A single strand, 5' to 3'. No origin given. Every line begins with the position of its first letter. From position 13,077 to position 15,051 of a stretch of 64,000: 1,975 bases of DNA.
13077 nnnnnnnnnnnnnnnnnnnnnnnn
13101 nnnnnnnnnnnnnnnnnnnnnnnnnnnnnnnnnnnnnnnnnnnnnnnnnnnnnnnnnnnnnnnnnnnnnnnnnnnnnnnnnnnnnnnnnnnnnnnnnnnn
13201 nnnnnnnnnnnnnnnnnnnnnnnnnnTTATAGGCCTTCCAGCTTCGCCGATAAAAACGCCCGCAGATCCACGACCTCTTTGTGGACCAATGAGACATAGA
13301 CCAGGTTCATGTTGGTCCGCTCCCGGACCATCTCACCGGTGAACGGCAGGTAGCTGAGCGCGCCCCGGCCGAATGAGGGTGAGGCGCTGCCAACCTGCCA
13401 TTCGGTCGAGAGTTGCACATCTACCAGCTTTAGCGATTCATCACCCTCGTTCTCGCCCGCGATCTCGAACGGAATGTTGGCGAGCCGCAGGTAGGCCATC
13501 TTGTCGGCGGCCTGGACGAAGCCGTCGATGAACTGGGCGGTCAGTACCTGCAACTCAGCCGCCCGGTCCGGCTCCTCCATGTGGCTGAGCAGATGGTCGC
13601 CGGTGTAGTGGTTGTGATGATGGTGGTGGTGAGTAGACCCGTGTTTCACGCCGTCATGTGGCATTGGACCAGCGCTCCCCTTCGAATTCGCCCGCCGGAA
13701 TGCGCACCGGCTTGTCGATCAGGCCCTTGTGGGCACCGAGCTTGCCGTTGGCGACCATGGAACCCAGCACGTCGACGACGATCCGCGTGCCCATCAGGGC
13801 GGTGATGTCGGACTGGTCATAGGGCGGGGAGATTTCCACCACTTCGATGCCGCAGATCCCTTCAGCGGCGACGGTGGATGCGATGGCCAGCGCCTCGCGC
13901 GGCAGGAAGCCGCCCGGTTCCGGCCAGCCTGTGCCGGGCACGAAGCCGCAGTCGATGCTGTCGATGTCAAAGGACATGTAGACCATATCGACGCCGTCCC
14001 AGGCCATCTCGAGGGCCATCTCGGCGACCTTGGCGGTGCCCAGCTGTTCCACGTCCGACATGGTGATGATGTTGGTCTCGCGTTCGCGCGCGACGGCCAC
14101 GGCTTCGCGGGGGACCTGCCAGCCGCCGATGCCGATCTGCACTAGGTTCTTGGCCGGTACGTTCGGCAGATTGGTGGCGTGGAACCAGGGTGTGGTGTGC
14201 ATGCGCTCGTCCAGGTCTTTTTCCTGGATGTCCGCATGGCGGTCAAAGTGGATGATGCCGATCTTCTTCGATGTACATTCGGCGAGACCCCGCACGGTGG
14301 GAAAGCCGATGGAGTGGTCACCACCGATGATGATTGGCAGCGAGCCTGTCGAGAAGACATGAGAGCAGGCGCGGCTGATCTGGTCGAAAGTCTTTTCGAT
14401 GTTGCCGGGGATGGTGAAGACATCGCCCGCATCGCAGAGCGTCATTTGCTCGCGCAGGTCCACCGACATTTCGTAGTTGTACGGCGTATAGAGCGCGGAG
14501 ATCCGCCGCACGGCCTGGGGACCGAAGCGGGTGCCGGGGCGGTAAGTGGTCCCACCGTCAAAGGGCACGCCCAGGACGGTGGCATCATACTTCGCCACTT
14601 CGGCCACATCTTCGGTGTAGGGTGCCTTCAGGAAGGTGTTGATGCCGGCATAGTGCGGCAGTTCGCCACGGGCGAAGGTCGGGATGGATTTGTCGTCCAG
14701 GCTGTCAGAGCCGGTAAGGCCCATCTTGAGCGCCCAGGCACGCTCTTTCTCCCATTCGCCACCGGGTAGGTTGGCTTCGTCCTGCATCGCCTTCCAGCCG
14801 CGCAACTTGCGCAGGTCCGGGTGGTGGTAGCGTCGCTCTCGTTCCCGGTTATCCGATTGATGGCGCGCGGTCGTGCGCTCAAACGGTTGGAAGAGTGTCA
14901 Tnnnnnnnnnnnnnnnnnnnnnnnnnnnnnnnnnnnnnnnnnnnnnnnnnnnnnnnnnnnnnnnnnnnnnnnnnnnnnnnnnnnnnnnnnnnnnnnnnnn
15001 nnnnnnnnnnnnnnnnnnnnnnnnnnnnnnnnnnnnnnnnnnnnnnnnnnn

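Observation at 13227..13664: Orphan His-rich protein translationally coupled to the arginase-fold hydrolase: possible new metallochaperone family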

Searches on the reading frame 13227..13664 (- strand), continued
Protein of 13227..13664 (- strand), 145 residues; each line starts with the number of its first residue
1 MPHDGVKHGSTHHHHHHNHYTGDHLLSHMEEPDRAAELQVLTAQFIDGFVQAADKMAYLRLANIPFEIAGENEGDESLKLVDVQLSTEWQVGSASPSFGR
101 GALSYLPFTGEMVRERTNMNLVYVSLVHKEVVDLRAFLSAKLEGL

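Call 54: search_solved_structures(query=A3, max_evalue=10)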
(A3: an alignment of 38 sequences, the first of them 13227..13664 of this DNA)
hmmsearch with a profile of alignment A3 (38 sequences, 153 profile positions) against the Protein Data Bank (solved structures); distinct sequences matched with E-value up to 10: 8.
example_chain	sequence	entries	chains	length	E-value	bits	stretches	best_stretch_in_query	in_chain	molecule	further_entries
9gwu_B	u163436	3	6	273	0.065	16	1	6-60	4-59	Sulfoquinovose 1-dehydrogenase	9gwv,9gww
2ye2_A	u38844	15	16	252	1.6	11.5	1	1-49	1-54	HEAT SHOCK PROTEIN HSP 90-ALPHA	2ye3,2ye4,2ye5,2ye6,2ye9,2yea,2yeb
9bax_C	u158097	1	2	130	2.5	10.9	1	1-45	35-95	Protein EFR3 homolog A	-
2yee_A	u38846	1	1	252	4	10.2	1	1-50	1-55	HEAT SHOCK PROTEIN HSP 90-ALPHA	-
2ye7_A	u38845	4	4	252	4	10.2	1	1-50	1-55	HEAT SHOCK PROTEIN HSP 90-ALPHA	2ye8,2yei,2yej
2px7_A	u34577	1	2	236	6.9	9.5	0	2-58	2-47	2-C-methyl-D-erythritol 4-phosphate cytidylyltransferase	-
2l4h_A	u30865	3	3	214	8.7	9.1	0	1-27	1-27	Calcium and integrin-binding protein 1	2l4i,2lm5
4dbl_A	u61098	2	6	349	9.8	9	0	36-67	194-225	Vitamin B12 import system permease protein BtuC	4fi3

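Call 60: predict_structure(alignment_id=A3)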
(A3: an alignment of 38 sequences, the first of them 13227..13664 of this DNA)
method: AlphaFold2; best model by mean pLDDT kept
length: 145 residues; sequences in the alignment: 38
mean_pLDDT: 87.2   pTM: 0.69
mean pLDDT of the five models: 87.2, 87.0, 86.8, 86.8, 86.1
residues with pLDDT >= 90: 109; 70-90: 4; 50-70: 30; < 50: 2
segments of 3 or more residues with pLDDT < 50: none
pLDDT, mean of each block of 10 residues (from residue 1): 59 56 54 84 97 98 97 94 98 96 97 96 97 97 88
secondary structure, 60 per line:
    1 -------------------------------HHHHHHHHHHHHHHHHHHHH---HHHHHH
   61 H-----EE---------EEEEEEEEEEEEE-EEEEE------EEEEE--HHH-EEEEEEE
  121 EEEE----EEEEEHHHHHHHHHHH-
elements in order: H32-51 H55-61 E78-90 E92-96 E103-107 E114-124 E129-133 H134-144

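Call 62: fold_search(model_id=the predicted structure, library=pdb)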
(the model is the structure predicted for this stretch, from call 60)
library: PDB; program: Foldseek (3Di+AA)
matches with E <= 10: 216; with E <= 0.001: 0
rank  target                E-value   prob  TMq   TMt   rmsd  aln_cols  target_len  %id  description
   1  3qrd_A                2.6e-01  0.07  0.13  0.16  20.3       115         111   12  Crystal structure of L68V mutant of human cystatin C (released 2012-02-29)
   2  5l8z                  5.4e-01  0.14  0.16  0.21  11.7        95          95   12  Structure of thermostable DNA-binding HU protein from micoplasma Spiroplasma melliferum (released 2016-06-22)
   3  1r4c_A                5.7e-01  0.05  0.13  0.16  18.8       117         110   14  N-Truncated Human Cystatin C; Dimeric Form With 3D Domain Swapping (released 2004-09-21)
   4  9q6c_A                6.1e-01  0.25  0.24  0.17   9.0        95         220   10  Cryo-EM structure of octameric COMMD-like protein MBK5214510 from Flavobacteriaceae bacterium (released 2025-10-01)
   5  3qrd_B                6.8e-01  0.04  0.13  0.16  21.0       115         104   15  Crystal structure of L68V mutant of human cystatin C (released 2012-02-29)
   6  1tij_A                7.7e-01  0.04  0.12  0.15  22.2       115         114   11  3D Domain-swapped human cystatin C with amyloid-like intermolecular beta-sheets (released 2005-07-19)
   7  6uio_A                8.7e-01  0.05  0.14  0.17  16.0       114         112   14  Crystal structure of mouse CRES (Cystatin-Related Epididymal Spermatogenic) (released 2020-07-01)
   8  4zm8_D                9.2e-01  0.04  0.12  0.16  20.1       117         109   11  Crystal Structure of Sialostatin L (released 2015-06-17)
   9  6jet_B                9.8e-01  0.06  0.17  0.15  15.1       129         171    9  Actinonin bound crystal structure of class I type a peptide deformylase from Acinetobacter baumannii (released 2020-02-12)
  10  6bp6_A                1.0e+00  0.33  0.22  0.38   6.1        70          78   16  Crystal structure of Commd9 COMM domain (released 2018-08-15)
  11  3qrd_C                1.2e+00  0.04  0.16  0.19  15.1       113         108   14  Crystal structure of L68V mutant of human cystatin C (released 2012-02-29)
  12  9q6a_B                1.3e+00  0.20  0.24  0.17   8.8        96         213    9  Crystal structure of octameric COMMD-like protein MBK5214510 from Flavobacteriaceae bacterium (released 2025-10-01)
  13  8f2r_B                1.5e+00  0.18  0.25  0.19  10.9        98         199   10  Human CCC complex (released 2023-05-24)
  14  6fk0_A                1.5e+00  0.03  0.15  0.18  16.2       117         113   12  Xray structure of domain-swapped cystatin E dimer (released 2018-07-11)
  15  8esd_S                1.6e+00  0.25  0.23  0.43   5.2        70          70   21  Crystal structure of COMMD7-COMMD9-COMMD5-COMMD10 tetramer (released 2023-05-24)
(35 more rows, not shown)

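Call 63: find_encoding_contigs(protein=P0214, flank=9000, max_places=2)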
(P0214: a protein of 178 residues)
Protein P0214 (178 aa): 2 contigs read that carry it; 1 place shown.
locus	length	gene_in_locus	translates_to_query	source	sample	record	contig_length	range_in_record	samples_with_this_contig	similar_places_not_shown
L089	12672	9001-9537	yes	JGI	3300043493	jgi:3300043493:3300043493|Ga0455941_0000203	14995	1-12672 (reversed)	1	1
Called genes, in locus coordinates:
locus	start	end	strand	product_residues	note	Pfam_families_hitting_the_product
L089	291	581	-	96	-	PF01899:MNHE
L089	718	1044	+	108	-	PF00547:Urease_gamma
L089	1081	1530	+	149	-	PF00699:Urease_beta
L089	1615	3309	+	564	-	PF00449:Urease_alpha, PF01979:Amidohydro_1, PF07969:Amidohydro_3 (faint)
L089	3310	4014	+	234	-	PF02814:UreE_N, PF05194:UreE_C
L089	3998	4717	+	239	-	PF01730:UreF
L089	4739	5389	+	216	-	PF03308:MeaB (faint), PF02492:cobW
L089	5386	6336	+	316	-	PF01774:UreD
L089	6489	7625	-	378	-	PF01699:Na_Ca_ex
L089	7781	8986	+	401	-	PF00491:Arginase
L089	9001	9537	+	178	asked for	-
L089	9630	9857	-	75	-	-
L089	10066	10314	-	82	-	-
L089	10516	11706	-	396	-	PF00484:Pro_CA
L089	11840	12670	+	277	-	?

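Call 64: find_encoding_contigs(protein=P0264, flank=9000, max_places=3)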
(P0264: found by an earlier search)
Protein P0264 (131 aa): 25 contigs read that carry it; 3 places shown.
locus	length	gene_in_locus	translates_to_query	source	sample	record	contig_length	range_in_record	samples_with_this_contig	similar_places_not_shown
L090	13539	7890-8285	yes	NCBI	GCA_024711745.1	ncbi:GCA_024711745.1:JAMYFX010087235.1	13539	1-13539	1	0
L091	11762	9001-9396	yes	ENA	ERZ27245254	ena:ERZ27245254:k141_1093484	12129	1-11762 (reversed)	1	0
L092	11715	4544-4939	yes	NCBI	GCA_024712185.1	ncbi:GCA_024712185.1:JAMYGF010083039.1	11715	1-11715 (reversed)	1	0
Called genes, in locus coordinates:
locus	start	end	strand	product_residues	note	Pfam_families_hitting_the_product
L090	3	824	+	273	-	?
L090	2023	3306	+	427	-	PF00144:Beta-lactamase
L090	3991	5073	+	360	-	PF13379:NMT1_2, PF09084:NMT1 (weak)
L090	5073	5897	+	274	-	PF00528:BPD_transp_1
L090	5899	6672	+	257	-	PF00005:ABC_tran, PF13304:AAA_21 (faint)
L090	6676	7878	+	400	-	PF00491:Arginase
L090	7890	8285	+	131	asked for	-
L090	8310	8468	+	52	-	-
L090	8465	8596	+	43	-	-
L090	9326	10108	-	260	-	PF01694:Rhomboid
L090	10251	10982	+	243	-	PF03050:DDE_Tnp_IS66, PF00665:rve (weak), PF13610:DDE_Tnp_IS240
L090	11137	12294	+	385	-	-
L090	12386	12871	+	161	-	-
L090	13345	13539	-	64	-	?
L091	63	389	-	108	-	PF00578:AhpC-TSA (weak), PF08534:Redoxin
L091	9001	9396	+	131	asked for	-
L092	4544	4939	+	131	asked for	-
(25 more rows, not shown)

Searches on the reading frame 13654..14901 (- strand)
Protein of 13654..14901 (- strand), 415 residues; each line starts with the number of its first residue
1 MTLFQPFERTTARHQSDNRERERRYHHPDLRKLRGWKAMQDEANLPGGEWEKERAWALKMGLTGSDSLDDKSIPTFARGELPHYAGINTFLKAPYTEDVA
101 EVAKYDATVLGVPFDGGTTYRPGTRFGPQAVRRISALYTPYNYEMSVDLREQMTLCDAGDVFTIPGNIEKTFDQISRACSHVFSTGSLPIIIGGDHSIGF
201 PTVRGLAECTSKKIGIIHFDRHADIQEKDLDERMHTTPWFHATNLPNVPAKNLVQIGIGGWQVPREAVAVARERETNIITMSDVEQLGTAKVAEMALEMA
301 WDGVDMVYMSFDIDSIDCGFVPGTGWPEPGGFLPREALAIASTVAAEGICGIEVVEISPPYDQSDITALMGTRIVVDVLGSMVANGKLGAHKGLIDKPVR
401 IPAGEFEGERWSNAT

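Call 3: search_protein_families(library=pfam, proteins=[window:13654-14901:-], max_evalue=1)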
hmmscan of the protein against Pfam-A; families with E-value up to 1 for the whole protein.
window:13654-14901:- (415 aa): 1 family
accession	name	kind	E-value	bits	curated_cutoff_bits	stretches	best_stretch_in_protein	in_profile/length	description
PF00491.26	Arginase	-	6.5e-77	259.2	22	1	106-379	2-279/280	Arginase family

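Call 5: search_protein_families(library=ncbifam, proteins=[window:13654-14901:-], max_evalue=1)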
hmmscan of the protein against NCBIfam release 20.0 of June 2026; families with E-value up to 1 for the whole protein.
window:13654-14901:- (415 aa): 5 families
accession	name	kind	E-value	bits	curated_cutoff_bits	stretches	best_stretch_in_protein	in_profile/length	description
NF002564.0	PRK02190.1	subfamily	5.2e-63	213.1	302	1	82-384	13-303/307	agmatinase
TIGR01230.1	agmatinase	equivalog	4.3e-50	170.9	174.3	1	101-379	9-273/275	agmatinase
TIGR01227.1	hutG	equivalog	5.7e-41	140.7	229.15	1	102-379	32-306/307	formimidoylglutamase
TIGR01229.1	rocF_arginase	equivalog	2.7e-30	105.7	227.6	1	109-381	2-297/300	arginase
NF010347.0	PRK13775.1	equivalog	4.8e-15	55.6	381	1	144-375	84-320/331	formimidoylglutamase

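Call 23: search_solved_structures(query=window:13654-14901:-, max_evalue=1e-20, show_alignments=2)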
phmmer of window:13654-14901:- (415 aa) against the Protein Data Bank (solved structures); distinct sequences matched with E-value up to 1e-20: 20.
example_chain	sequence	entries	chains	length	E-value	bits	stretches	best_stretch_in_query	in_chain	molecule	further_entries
7esr_A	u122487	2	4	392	1.9e-160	537.4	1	37-389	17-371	Probable agmatinase 2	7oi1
9fek_A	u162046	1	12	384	1.5e-157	527.9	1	38-392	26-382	Putative agmatinase 2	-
1gq6_A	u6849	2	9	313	6.9e-49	169.9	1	82-379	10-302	PROCLAVAMINATE AMIDINO HYDROLASE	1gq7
3nio_A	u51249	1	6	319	5.8e-47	163.6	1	77-379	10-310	Guanidinobutyrase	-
3nip_A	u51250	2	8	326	1.3e-45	159.1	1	78-382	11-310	3-guanidinopropionase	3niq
1wog_A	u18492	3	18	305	1.5e-38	135.9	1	81-379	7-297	agmatinase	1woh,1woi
8ryi_C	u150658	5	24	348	2.1e-38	135.4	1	85-385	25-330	Arginase family protein | metformin hydrolase subunit B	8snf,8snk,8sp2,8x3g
8snf_D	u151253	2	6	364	3e-37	131.6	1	85-383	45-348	metformin hydrolase subunit A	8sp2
4dz4_A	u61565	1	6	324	5.6e-37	130.7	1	83-379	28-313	Agmatinase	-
8snk_I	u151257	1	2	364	1.4e-36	129.4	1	85-383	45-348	metformin hydrolase subunit A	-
8ryi_B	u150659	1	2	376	3.1e-35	124.9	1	85-383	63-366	Agmatinase family protein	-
8x3g_A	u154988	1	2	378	5.7e-35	124.1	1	85-383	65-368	Agmatinase family protein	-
7lol_A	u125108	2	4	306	3.3e-33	118.3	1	105-380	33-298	Agmatinase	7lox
7lba_A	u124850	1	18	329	4.1e-33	118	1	105-380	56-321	Agmatinase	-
3lhl_A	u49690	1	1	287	3e-28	101.9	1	107-378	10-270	Putative agmatinase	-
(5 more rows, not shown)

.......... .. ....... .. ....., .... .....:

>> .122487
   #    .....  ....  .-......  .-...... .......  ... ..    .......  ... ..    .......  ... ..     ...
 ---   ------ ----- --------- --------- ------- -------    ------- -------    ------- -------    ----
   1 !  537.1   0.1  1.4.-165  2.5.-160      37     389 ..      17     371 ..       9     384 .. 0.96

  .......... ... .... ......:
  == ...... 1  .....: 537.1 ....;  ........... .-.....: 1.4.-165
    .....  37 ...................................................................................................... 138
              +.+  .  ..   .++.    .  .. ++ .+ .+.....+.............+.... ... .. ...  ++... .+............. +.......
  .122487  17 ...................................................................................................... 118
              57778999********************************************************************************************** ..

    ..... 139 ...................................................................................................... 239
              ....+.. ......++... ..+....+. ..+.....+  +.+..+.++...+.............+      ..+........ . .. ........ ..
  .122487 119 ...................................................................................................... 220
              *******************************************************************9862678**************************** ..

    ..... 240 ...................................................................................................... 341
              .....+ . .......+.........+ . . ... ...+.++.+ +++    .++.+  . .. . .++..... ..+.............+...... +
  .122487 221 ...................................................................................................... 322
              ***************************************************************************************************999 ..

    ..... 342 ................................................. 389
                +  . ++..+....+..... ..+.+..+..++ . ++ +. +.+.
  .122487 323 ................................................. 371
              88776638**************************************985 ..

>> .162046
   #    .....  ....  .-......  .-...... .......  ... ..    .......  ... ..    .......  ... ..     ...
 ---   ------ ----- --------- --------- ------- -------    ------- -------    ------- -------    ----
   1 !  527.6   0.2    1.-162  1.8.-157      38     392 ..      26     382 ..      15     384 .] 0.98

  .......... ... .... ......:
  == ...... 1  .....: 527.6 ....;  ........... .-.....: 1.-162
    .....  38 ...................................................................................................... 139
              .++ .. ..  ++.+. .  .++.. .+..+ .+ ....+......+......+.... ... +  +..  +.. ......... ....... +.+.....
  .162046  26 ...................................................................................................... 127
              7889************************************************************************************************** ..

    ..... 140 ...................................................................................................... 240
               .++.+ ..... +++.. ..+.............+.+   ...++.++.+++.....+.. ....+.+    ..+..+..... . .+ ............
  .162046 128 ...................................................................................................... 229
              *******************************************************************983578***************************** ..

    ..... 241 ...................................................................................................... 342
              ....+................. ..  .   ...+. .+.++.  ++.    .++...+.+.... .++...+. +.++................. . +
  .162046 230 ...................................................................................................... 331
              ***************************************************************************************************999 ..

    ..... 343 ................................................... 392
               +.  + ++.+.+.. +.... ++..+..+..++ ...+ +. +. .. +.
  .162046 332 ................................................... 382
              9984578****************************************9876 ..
